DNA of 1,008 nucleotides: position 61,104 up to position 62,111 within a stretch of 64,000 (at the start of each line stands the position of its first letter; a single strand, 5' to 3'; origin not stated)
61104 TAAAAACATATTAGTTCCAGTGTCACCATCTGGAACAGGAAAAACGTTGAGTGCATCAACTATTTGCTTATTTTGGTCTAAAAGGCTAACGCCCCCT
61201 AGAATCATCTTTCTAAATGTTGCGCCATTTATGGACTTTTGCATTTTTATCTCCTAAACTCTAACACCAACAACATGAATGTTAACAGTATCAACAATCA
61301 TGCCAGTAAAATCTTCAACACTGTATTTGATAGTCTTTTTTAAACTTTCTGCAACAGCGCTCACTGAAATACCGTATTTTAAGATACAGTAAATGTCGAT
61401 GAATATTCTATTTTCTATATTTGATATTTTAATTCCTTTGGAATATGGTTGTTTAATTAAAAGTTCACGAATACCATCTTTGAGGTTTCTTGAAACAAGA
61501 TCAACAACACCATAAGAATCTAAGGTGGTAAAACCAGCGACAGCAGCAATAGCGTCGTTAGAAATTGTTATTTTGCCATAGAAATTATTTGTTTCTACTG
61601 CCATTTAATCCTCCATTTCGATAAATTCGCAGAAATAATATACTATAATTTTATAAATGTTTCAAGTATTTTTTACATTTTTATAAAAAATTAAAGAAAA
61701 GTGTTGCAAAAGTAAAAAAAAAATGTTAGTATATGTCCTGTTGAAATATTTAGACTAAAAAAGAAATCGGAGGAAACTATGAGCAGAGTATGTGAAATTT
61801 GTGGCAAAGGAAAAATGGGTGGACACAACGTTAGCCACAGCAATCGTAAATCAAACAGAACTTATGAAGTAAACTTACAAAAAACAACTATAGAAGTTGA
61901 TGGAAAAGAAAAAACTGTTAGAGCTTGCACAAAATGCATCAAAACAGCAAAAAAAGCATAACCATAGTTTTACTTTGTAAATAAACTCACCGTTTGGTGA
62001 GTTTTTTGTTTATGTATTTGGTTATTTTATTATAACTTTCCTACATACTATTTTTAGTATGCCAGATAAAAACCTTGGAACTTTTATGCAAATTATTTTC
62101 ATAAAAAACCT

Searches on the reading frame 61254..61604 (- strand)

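Call 44: search_protein_families(library=pfam, proteins=[window:61254-61604:-], max_evalue=0.001)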
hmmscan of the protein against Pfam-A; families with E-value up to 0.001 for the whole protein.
window:61254-61604:- (116 aa): 1 family
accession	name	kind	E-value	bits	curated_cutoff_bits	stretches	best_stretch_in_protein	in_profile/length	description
PF03780.18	Asp23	-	5.1e-28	98.1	28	1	9-115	2-108/108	Asp23 family, cell envelope-related function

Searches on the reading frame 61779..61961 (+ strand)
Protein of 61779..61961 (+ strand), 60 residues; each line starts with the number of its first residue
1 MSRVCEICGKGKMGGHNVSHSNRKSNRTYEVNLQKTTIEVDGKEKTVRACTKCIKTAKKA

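Call 44: search_protein_families(library=pfam, proteins=[window:61779-61961:+], max_evalue=0.001)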
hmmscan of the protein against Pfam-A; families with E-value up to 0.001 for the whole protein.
window:61779-61961:+ (60 aa): 1 family
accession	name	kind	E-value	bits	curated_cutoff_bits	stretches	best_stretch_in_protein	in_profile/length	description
PF00830.24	Ribosomal_L28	-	6.1e-21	74.6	27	1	3-59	1-59/60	Ribosomal L28 family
